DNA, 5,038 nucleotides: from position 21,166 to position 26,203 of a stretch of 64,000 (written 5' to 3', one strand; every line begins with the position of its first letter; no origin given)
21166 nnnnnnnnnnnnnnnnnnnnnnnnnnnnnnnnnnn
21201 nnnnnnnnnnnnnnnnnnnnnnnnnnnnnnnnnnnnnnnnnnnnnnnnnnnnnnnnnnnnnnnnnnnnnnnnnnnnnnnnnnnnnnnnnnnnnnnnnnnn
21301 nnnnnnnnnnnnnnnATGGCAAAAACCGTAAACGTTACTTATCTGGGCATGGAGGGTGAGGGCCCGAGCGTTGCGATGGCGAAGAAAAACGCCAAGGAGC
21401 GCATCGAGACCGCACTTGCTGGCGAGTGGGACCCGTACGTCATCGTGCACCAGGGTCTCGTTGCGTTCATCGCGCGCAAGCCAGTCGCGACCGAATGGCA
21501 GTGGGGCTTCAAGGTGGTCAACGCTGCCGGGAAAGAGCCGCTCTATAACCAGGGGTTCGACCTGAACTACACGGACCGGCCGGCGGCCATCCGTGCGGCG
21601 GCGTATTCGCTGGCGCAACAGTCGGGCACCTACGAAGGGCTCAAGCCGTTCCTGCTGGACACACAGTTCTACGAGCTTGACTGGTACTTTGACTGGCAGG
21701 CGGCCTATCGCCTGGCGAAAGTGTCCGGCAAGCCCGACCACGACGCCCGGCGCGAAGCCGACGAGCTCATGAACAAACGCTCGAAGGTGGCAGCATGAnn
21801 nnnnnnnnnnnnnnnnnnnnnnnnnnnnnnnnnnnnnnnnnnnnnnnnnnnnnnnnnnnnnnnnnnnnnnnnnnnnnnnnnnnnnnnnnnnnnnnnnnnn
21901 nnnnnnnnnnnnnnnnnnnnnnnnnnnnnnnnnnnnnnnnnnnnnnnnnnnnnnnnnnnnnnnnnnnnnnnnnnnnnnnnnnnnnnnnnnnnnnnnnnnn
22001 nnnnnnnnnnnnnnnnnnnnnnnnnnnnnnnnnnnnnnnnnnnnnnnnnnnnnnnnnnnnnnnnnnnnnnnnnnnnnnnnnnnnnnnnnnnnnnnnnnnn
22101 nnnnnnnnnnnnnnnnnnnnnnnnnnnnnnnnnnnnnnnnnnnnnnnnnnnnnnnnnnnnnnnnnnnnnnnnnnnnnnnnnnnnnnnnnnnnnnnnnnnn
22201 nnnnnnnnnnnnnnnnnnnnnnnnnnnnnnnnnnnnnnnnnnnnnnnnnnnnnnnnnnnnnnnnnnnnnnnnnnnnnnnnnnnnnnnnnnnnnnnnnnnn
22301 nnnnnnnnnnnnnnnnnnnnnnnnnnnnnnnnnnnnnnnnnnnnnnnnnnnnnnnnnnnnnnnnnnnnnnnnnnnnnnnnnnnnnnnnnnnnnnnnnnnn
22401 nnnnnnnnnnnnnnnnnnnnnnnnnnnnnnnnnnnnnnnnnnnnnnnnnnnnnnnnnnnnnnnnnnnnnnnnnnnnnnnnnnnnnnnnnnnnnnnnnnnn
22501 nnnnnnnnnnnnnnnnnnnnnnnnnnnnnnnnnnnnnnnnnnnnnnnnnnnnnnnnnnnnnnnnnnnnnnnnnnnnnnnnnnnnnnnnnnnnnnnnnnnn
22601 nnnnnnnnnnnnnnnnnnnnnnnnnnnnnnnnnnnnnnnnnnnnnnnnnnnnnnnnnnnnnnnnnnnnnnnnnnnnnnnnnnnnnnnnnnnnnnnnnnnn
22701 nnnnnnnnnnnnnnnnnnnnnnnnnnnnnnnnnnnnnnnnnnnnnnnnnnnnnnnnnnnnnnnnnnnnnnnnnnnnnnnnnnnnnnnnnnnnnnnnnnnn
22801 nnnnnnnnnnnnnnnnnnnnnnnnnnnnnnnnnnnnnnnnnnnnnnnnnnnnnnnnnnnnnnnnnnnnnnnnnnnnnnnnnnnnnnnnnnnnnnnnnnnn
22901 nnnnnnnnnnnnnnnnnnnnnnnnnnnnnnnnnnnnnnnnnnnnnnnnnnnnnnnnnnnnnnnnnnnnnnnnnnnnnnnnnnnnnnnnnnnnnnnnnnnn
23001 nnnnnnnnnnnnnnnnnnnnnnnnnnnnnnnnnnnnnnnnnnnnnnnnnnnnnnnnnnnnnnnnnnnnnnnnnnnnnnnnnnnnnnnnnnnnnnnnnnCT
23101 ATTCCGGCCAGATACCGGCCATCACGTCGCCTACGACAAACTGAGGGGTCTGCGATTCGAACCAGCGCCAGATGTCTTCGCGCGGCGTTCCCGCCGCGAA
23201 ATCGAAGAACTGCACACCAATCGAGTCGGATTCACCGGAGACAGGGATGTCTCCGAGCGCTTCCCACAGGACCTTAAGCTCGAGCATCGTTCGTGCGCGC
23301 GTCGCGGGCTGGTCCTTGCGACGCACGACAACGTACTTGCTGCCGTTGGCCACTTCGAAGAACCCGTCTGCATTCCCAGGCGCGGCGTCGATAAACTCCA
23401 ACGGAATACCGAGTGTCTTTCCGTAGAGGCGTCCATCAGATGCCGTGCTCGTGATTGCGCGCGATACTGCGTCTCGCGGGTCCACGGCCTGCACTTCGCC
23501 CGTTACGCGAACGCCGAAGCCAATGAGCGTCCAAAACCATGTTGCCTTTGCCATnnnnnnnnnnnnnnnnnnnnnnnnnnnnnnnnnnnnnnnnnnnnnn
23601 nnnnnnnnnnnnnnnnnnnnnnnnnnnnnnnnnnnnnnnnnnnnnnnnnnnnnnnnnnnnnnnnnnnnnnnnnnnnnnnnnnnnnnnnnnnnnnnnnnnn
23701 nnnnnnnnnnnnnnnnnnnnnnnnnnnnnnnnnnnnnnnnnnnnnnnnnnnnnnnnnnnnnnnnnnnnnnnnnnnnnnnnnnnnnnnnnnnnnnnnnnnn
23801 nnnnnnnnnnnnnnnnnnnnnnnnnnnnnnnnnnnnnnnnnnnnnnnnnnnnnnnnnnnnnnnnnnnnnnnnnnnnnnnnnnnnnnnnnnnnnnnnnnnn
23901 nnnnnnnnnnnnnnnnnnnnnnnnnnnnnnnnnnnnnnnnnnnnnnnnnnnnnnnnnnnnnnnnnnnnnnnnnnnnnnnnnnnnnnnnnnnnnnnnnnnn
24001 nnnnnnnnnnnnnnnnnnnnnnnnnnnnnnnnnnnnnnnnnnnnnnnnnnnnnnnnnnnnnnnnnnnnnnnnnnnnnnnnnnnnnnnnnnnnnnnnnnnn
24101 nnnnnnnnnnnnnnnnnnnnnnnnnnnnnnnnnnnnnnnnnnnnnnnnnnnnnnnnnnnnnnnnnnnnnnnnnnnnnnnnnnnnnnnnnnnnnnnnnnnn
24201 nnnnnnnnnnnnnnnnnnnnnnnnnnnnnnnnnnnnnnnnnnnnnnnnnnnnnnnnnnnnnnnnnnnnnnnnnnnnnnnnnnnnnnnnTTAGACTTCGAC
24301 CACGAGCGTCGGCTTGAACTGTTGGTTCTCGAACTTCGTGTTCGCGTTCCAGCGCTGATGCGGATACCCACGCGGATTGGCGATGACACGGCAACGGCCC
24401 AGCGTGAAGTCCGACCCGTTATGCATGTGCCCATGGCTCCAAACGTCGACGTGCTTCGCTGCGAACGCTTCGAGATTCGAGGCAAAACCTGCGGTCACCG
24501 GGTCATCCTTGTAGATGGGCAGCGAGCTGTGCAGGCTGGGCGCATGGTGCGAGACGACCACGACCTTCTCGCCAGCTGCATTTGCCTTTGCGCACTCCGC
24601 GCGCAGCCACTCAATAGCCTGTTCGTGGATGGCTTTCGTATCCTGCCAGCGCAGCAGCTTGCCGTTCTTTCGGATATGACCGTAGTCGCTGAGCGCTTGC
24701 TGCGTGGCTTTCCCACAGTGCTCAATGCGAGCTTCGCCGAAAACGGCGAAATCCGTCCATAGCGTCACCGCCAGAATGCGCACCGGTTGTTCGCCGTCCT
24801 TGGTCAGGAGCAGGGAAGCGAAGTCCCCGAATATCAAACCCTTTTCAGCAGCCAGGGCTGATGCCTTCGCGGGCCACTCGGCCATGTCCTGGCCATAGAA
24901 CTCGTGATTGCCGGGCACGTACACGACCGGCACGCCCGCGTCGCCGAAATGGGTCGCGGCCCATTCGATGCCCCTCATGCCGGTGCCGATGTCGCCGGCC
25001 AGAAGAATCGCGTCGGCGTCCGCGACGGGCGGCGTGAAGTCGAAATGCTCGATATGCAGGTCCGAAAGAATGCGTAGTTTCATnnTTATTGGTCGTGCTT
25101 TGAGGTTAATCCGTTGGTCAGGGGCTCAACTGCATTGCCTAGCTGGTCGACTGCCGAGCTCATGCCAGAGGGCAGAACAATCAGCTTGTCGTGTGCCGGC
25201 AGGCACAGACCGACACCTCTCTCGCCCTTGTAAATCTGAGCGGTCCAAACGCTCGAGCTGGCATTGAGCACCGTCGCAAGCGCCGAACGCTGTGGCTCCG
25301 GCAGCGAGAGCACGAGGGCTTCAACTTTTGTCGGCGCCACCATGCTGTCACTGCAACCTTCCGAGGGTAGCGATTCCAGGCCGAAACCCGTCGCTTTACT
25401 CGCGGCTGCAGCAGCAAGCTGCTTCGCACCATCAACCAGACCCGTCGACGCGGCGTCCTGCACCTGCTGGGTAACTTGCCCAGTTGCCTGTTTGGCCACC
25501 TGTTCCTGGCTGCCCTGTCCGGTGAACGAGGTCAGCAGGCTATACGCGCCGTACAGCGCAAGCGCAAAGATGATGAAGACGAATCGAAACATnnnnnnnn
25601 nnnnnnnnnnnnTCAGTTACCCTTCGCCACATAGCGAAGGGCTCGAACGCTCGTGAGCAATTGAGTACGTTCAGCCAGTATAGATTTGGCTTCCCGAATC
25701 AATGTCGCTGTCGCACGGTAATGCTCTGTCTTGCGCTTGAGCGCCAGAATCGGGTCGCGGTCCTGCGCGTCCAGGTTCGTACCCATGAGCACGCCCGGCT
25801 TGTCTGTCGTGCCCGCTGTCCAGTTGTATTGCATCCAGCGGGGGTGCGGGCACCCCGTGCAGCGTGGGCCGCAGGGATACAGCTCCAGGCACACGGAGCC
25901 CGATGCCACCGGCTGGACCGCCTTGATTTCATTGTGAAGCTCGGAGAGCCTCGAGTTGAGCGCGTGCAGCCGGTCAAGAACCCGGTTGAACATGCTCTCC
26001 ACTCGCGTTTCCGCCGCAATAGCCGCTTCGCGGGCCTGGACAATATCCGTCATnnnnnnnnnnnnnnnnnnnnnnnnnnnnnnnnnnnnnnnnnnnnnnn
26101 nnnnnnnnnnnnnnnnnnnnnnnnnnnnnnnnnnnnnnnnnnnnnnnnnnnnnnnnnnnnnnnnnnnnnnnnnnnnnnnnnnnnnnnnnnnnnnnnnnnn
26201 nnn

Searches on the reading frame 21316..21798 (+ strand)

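Call 73: search_protein_families(library=pfam, proteins=[window:21316-21798:+], max_evalue=0.01)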
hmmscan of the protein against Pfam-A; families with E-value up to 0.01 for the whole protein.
window:21316-21798:+ (160 aa): 1 family
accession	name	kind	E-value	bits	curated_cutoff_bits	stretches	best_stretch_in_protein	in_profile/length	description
PF11154.13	DUF2934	-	0.0015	18.6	22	0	88-108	2-22/37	Protein of unknown function (DUF2934)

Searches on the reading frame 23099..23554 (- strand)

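Call 9: search_protein_families(library=pfam, proteins=[window:23099-23554:-], max_evalue=0.01)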
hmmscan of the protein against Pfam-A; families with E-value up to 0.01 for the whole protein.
window:23099-23554:- (151 aa): 0 families

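Call 10: search_protein_families(library=ncbifam, proteins=[window:23099-23554:-], max_evalue=0.01)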
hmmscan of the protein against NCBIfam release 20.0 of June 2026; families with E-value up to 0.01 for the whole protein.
window:23099-23554:- (151 aa): 0 families

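Call 13: search_protein_families(library=phrogs, proteins=[window:23099-23554:-], max_evalue=0.001)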
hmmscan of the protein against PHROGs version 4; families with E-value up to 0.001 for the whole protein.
window:23099-23554:- (151 aa): 1 family
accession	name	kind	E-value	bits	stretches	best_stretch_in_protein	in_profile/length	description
phrog_24588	-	unknown function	2.9e-10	40.7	1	90-144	1-54/55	-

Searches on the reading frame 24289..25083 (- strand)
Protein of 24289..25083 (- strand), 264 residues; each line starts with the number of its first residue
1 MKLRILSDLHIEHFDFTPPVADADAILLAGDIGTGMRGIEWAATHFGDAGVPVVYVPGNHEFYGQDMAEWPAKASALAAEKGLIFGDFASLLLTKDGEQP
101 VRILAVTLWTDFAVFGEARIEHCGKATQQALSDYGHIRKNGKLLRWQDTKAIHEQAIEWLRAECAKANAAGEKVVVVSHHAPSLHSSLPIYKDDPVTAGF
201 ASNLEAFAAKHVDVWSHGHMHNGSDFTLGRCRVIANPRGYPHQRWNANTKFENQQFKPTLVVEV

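Call 9: search_protein_families(library=pfam, proteins=[window:24289-25083:-], max_evalue=0.01)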
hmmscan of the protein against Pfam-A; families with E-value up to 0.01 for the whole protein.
window:24289-25083:- (264 aa): 2 families
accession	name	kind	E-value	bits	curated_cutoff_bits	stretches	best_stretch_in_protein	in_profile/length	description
PF00149.33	Metallophos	-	5.8e-12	46.9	21.5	1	1-222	1-190/191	Calcineurin-like phosphoesterase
PF12850.12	Metallophos_2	-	5.8e-07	30.1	27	1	1-234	1-130/154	Calcineurin-like phosphoesterase superfamily domain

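Call 10: search_protein_families(library=ncbifam, proteins=[window:24289-25083:-], max_evalue=0.01)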
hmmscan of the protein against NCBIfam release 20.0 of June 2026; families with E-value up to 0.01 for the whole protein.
window:24289-25083:- (264 aa): 0 families

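Call 13: search_protein_families(library=phrogs, proteins=[window:24289-25083:-], max_evalue=0.001)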
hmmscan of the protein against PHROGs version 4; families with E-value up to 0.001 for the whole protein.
window:24289-25083:- (264 aa): 1 family
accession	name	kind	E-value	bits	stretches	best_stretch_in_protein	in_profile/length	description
phrog_1649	-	other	1.3e-40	139.9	1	1-264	36-306/308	metallo-phosphoesterase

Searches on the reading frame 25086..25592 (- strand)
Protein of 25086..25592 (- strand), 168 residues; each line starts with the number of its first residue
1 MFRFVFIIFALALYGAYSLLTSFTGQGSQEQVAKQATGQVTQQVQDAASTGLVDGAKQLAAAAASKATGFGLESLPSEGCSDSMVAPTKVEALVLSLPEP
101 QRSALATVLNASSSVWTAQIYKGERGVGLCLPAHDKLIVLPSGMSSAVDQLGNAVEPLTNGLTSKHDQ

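Call 9: search_protein_families(library=pfam, proteins=[window:25086-25592:-], max_evalue=0.01)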
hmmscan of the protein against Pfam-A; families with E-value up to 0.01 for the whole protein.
window:25086-25592:- (168 aa): 0 families

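Call 10: search_protein_families(library=ncbifam, proteins=[window:25086-25592:-], max_evalue=0.01)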
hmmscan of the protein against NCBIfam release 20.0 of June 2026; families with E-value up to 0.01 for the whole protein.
window:25086-25592:- (168 aa): 0 families

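Call 13: search_protein_families(library=phrogs, proteins=[window:25086-25592:-], max_evalue=0.001)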
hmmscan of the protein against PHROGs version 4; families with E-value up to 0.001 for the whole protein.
window:25086-25592:- (168 aa): 1 family
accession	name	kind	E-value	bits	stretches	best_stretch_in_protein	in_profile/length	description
phrog_197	-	moron, auxiliary metabolic gene and host takeover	0.00041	20.9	1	1-107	230-324/486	Zot-like toxin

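Call 78: search_solved_structures(query=window:25086-25592:-, max_evalue=1)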
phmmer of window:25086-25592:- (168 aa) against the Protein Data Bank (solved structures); distinct sequences matched with E-value up to 1: 3.
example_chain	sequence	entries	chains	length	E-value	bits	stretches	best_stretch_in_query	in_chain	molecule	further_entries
9v96_A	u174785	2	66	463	0.089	16.3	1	4-74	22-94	Flagellin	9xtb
5vzm_B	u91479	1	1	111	0.11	16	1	38-109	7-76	DNA repair protein REV1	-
9k7w_A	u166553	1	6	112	0.99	12.9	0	21-74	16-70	C3-Ni1-HH*3-18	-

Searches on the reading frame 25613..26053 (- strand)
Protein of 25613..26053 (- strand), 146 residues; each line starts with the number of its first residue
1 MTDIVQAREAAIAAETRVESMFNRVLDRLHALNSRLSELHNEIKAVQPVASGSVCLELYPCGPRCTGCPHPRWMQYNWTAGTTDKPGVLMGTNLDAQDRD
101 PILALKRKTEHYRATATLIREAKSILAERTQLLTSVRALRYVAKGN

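Call 9: search_protein_families(library=pfam, proteins=[window:25613-26053:-], max_evalue=0.01)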
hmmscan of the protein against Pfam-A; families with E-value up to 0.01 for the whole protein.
window:25613-26053:- (146 aa): 0 families

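Call 10: search_protein_families(library=ncbifam, proteins=[window:25613-26053:-], max_evalue=0.01)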
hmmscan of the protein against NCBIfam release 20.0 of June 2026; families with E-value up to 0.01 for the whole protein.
window:25613-26053:- (146 aa): 0 families

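Call 13: search_protein_families(library=phrogs, proteins=[window:25613-26053:-], max_evalue=0.001)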
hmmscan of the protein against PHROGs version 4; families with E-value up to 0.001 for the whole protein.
window:25613-26053:- (146 aa): 0 families

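Call 77: search_solved_structures(query=window:25613-26053:-, max_evalue=1)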
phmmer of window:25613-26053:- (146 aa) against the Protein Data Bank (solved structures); distinct sequences matched with E-value up to 1: 0.
